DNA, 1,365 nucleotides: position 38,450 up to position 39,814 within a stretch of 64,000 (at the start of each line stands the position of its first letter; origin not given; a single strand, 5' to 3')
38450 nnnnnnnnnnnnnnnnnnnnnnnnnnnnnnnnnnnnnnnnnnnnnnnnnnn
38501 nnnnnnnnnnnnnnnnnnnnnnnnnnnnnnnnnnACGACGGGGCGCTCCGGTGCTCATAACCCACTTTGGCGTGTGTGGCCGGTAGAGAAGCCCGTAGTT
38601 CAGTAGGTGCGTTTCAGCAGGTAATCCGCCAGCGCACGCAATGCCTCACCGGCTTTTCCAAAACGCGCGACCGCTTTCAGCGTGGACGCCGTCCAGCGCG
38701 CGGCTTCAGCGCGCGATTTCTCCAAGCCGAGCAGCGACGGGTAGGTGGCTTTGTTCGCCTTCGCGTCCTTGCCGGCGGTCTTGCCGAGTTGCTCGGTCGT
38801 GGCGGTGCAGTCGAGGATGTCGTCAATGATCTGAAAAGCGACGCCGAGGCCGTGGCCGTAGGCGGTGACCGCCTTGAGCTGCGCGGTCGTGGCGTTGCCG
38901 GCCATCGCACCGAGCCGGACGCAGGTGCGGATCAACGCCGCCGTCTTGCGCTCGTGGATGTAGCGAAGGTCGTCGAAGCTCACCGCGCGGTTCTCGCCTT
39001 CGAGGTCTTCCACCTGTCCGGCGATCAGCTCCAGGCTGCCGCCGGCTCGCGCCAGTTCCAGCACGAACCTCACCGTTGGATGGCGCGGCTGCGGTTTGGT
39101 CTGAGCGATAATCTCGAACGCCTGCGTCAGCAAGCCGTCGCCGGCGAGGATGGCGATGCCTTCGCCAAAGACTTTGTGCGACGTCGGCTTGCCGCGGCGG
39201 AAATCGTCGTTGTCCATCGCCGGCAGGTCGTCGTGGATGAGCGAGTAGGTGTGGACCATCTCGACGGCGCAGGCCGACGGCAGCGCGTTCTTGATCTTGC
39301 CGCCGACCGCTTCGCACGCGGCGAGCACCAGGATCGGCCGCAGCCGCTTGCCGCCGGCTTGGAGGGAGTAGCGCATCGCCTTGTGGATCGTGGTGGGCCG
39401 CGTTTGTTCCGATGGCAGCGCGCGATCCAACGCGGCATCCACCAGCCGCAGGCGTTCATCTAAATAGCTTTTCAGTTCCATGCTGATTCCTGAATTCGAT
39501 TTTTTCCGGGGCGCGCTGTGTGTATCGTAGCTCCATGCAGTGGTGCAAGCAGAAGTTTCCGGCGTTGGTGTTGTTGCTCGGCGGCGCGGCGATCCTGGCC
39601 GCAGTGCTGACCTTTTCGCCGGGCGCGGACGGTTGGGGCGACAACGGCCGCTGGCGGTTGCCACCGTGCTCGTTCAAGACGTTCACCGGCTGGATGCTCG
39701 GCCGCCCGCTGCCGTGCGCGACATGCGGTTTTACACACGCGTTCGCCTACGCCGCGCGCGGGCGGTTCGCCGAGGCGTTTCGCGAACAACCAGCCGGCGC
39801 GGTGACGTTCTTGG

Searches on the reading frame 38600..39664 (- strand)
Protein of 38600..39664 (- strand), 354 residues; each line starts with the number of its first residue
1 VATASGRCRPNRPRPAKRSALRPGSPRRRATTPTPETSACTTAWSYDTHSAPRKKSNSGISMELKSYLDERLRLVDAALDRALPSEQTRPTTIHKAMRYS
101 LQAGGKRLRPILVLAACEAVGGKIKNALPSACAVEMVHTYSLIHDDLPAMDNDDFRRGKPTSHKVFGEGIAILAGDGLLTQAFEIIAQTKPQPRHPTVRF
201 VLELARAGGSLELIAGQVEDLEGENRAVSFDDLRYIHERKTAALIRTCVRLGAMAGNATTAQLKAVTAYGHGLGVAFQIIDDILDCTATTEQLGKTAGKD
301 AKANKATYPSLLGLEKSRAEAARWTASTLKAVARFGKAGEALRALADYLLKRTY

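Call 72: search_protein_families(library=pfam, proteins=[window:38600-39664:-], max_evalue=0.0001)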
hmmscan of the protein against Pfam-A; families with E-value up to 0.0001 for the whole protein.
window:38600-39664:- (354 aa): 1 family
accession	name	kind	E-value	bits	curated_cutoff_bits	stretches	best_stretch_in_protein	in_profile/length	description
PF00348.22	polyprenyl_synt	-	1.4e-63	214.9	27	1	92-323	3-228/251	Polyprenyl synthetase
